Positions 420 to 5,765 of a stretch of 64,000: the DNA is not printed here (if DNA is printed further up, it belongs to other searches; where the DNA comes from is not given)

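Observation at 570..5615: Giant secreted protein made of about 35 tandem 44-aa six-cysteine repeats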

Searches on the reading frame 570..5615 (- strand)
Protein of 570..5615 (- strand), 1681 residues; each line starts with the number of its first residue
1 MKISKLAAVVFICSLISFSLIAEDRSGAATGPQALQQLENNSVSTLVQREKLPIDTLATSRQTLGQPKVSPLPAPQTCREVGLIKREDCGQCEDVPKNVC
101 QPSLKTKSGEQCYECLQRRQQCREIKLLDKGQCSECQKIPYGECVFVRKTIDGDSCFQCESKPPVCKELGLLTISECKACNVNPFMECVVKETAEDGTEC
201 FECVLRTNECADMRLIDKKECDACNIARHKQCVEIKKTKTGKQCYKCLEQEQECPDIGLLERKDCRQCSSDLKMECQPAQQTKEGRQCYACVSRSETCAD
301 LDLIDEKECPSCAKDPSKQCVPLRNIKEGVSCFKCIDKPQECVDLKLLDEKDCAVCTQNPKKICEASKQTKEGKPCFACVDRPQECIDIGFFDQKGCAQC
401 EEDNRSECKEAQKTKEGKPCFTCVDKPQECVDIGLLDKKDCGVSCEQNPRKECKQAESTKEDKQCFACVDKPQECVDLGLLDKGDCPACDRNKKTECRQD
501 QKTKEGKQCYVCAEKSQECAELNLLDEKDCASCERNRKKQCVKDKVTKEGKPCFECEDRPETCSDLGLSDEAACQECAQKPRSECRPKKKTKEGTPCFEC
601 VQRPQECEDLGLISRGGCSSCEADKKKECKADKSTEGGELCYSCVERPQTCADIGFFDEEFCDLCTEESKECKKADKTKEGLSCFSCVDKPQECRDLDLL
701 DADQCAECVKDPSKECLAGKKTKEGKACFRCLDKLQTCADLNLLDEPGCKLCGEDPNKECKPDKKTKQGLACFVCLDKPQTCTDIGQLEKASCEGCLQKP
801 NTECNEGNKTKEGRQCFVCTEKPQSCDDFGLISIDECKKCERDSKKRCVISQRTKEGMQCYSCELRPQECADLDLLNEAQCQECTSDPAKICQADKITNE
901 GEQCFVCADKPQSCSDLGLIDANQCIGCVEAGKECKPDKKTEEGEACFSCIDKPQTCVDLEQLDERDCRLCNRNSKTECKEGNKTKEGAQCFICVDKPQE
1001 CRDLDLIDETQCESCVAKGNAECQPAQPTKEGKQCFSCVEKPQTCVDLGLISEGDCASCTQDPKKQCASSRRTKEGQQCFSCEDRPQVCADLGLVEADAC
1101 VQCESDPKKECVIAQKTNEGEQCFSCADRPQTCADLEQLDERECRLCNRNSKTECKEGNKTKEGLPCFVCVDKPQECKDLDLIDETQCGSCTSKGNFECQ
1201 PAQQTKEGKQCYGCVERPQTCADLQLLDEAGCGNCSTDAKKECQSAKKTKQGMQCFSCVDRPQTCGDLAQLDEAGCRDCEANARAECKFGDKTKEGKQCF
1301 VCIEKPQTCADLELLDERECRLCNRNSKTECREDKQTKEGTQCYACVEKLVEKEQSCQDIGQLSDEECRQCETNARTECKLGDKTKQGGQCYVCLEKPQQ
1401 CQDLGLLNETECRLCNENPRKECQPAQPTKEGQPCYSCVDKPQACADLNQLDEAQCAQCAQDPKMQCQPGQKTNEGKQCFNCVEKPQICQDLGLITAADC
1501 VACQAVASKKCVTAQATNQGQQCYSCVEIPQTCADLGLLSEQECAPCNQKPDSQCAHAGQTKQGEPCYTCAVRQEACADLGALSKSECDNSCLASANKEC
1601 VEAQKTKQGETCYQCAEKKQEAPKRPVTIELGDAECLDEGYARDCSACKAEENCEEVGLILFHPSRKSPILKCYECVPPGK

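Call 4: search_protein_families(library=pfam, proteins=[window:570-5615:-], max_evalue=10)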
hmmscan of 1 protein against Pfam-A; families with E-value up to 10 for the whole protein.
window:570-5615:- (1681 aa): 0 families

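Call 5: search_protein_families(library=ncbifam, proteins=[window:570-5615:-], max_evalue=10)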
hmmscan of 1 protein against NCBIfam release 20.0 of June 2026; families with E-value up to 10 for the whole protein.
window:570-5615:- (1681 aa): 0 families

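Call 6: search_solved_structures(query=window:570-5615:-, max_evalue=10, show_alignments=2)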
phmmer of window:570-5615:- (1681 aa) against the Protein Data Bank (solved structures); distinct sequences matched with E-value up to 10: 2.
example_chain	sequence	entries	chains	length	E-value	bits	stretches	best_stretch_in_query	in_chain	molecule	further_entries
7ai0_AAA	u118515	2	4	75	0.036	14.4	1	1087-1129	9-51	E3 ubiquitin-protein ligase Mdm2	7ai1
2vje_A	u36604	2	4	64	0.077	13.3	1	1094-1129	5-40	E3 UBIQUITIN-PROTEIN LIGASE MDM2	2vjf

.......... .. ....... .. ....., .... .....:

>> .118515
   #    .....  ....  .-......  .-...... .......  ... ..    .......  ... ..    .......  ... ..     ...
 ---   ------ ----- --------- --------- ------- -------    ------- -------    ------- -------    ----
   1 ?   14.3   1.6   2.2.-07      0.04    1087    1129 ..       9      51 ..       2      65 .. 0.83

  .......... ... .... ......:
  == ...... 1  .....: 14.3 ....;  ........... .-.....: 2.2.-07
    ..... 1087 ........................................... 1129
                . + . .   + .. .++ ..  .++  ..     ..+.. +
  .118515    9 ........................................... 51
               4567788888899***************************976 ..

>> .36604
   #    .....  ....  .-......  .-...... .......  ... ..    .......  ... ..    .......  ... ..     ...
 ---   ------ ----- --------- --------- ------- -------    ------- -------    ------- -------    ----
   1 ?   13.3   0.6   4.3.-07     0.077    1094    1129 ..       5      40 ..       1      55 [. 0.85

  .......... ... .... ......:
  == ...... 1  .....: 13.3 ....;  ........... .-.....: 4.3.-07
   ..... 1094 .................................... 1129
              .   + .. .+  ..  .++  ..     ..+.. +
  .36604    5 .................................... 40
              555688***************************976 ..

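Call 8: find_homologous_proteins(query=window:570-5615:-)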
Query window:570-5615:- (1681 aa): 1 proteins with E <= 0.001 among 3650 candidates.
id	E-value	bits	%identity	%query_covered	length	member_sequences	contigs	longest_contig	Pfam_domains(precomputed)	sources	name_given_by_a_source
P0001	1.7e-10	57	25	76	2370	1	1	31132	PF00082.28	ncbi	-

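Call 16: find_encoding_contigs(protein=P0001, flank=10000, max_places=3)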
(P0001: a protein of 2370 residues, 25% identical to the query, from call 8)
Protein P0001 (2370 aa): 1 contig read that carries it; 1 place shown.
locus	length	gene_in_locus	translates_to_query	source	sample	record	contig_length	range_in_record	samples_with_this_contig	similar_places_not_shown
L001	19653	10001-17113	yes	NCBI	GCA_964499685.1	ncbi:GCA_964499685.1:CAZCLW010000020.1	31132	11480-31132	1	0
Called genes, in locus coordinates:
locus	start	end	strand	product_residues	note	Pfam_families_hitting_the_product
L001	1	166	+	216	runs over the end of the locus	-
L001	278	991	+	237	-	PF12811:BaxI_1, PF01027:Bax1-I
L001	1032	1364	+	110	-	-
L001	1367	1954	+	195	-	PF00160:Pro_isomerase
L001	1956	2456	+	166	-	PF00072:Response_reg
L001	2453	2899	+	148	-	-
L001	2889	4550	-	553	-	PF05231:MASE1, PF00512:HisKA, PF02518:HATPase_c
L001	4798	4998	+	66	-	PF00313:CSD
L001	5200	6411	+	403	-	PF04851:ResIII, PF00270:DEAD, PF00271:Helicase_C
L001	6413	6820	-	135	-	-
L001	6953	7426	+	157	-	PF00254:FKBP_C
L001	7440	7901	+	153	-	-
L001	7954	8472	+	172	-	PF05728:UPF0227 (weak), PF12146:Hydrolase_4 (faint)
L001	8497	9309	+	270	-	PF02557:VanY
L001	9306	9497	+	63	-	PF04024:PspC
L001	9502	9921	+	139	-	PF01894:YjbQ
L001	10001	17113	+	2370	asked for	PF00082:Peptidase_S8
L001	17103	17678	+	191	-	PF04264:YceI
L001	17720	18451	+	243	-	PF00106:adh_short, PF08659:KR (weak), PF13561:adh_short_C2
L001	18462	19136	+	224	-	-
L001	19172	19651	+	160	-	?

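Call 21: find_related_loci(query=window:570-5615:-, collection=genome_contigs, flank=10000)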
Query window:570-5615:- (1681 aa) in genome_contigs; peptide patterns used: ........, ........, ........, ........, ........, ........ (x = any residue, [..] = any of these).
14 stretches matched a pattern; 3 encode a relative of the query (tblastn E <= 1e-3); 2 distinct loci.
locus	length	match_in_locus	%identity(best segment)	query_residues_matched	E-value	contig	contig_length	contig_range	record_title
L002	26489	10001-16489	40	28-1678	0e+0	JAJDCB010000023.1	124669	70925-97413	MAG: Candidatus Omnitrophota bacterium isolate OFTM390 OFTM390_22, whole genome shotgun sequence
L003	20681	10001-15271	44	57-1676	0e+0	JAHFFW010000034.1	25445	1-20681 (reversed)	MAG: Candidatus Omnitrophota bacterium isolate nzgw300 NODE_517_length_25446_cov_6.639092, whole genome shotgun sequence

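Call 45: find_related_loci(query=window:570-5615:-, collection=metagenome_contigs, flank=8000)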
Query window:570-5615:- (1681 aa) in metagenome_contigs; peptide patterns used: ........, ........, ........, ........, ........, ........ (x = any residue, [..] = any of these).
42 stretches matched a pattern; 2 encode a relative of the query (tblastn E <= 1e-3); 2 distinct loci.
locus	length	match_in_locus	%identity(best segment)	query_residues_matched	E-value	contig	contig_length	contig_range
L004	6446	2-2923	100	53-1681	0e+0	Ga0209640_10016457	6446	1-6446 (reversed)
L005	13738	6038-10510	24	76-1657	6e-24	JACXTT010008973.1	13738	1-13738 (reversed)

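Call 52: search_protein_families(library=pfam, proteins=[P0001], max_evalue=1)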
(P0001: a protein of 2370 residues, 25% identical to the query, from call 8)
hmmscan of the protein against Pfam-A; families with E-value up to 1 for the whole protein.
P0001 (2370 aa): 1 family
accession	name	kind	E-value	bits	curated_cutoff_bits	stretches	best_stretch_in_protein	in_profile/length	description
PF00082.27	Peptidase_S8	-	1.8e-48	165.8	21.8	1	1962-2240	2-288/288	Subtilase family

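Call 65: search_protein_families(library=pfam, proteins=[L002:586-2394:+, L002:2403-4682:+, L002:5206-6117:+, L002:6356-7168:+, L002:17526-18236:+, L002:18336-19298:+, L002:19373-22567:+, L003:6349-7989:+, L003:9434-9826:+, L003:16256-17692:-], max_evalue=0.0001)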
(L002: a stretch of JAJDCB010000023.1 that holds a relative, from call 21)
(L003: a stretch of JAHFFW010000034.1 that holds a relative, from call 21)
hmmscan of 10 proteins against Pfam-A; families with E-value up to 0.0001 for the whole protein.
L002:586-2394:+ (602 aa): 12 families
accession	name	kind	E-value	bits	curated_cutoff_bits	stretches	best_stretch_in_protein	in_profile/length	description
PF00515.34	TPR_1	-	1.5e-30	104.1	27.8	3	463-495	2-34/34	Tetratricopeptide repeat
PF07719.23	TPR_2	-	3.5e-25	86.4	27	2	428-461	1-34/34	Tetratricopeptide repeat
PF13414.12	TPR_11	-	4.1e-22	78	26.8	3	469-509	1-41/42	TPR repeat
PF13181.12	TPR_8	-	1.7e-18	65.6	25.7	2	463-494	2-33/34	Tetratricopeptide repeat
PF13431.12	TPR_17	-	1.3e-17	63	24.4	1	485-516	2-33/34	Tetratricopeptide repeat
PF13424.12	TPR_12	-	1.9e-13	50.8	30.1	1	426-492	1-75/77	Tetratricopeptide repeat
PF13432.12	TPR_16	-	2.9e-11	44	32.7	0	500-561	1-61/65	Tetratricopeptide repeat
PF13371.12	TPR_9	-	1e-09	38.7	35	0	437-494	4-61/73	Tetratricopeptide repeat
PF13174.12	TPR_6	-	2.2e-06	28.4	26.3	0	498-526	2-30/33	Tetratricopeptide repeat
PF25063.1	ARM_TT21_C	-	7.2e-06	26.4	35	0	474-573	33-138/209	Tetratricopeptide repeat protein 21 C-terminal ARM domain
PF14559.12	TPR_19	-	8.6e-06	26.4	25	0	542-585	3-46/68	Tetratricopeptide repeat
PF13374.12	TPR_10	-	7.6e-05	23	27.5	0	430-457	4-31/42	Tetratricopeptide repeat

L002:2403-4682:+ (759 aa): 6 families
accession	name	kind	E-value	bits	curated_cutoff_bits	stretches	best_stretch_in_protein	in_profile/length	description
PF02896.24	PEP-utilizers_C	-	1.3e-94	317.2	22.8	1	451-731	13-292/293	PEP-utilising enzyme, PEP-binding domain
PF05524.18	PEP-utilisers_N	-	1.4e-19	70.9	24.4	1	197-317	1-120/121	PEP-utilising enzyme, N-terminal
PF13185.12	GAF_2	-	2.5e-16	60.5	28.6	1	30-169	2-136/136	GAF domain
PF01590.32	GAF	-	1.4e-13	52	22.4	1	32-168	2-133/133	GAF domain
PF00391.29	PEP-utilizers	-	4.5e-11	42.6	23.1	1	345-415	4-72/72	PEP-utilising enzyme, mobile domain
PF13492.12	GAF_3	-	1e-10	42.6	27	1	31-169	1-128/129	GAF domain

L002:5206-6117:+ (303 aa): 0 families

L002:6356-7168:+ (270 aa): 2 families
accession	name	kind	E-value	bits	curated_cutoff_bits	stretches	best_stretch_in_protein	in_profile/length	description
PF05099.18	TerB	-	2.1e-18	67.2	24.4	1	86-200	2-117/118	Tellurite resistance protein TerB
PF00226.36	DnaJ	-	5.9e-16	58.8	27.8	1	209-264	1-51/63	DnaJ domain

L002:17526-18236:+ (236 aa): 4 families
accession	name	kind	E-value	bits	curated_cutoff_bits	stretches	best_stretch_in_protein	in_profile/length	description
PF13649.12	Methyltransf_25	-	9.7e-14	52.3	27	1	59-152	3-97/97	Methyltransferase domain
PF13847.12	Methyltransf_31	-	1.2e-11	45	27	1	53-157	3-110/145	Methyltransferase domain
PF08242.18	Methyltransf_12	-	1.8e-11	45.1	30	1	59-153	2-97/98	Methyltransferase domain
PF08241.18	Methyltransf_11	-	4.3e-10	40.5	21.2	1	59-155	2-94/95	Methyltransferase domain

L002:18336-19298:+ (320 aa): 1 family
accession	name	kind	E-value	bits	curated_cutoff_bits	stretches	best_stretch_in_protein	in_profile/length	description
PF02661.23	Fic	-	7.5e-20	72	24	1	98-195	3-93/93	Fic/DOC family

L002:19373-22567:+ (1064 aa): 6 families
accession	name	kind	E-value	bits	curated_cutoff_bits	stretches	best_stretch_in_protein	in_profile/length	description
PF00580.27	UvrD-helicase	-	3.2e-37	129.1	23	1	14-431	15-270/271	UvrD/REP helicase N-terminal domain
PF13361.12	UvrD_C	-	5.7e-20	72.5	25.6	2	704-834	250-344/350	UvrD-like helicase C-terminal domain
PF13245.12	AAA_19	-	1.6e-10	41.7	25.1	0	14-189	13-72/134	AAA domain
PF13538.12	UvrD_C_2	-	2.9e-09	37.1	27.4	0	743-760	4-23/52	UvrD-like helicase C-terminal domain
PF12705.13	PDDEXK_1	-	5.8e-06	26.9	22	1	907-1049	36-194/247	PD-(D/E)XK nuclease superfamily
PF13087.12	AAA_12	-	9.9e-06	25.7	27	0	431-568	13-129/195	AAA domain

L003:6349-7989:+ (546 aa): 0 families

L003:9434-9826:+ (130 aa): 1 family
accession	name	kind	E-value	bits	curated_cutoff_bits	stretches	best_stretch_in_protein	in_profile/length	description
PF07661.19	MORN_2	-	1.9e-14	52.5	29.6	1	74-95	1-22/22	MORN repeat variant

L003:16256-17692:- (478 aa): 1 family
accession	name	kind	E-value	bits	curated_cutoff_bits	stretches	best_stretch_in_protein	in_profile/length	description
PF13231.12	PMT_2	-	1.4e-06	29.1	26.1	1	62-207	3-152/160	Dolichyl-phosphate-mannose-protein mannosyltransferase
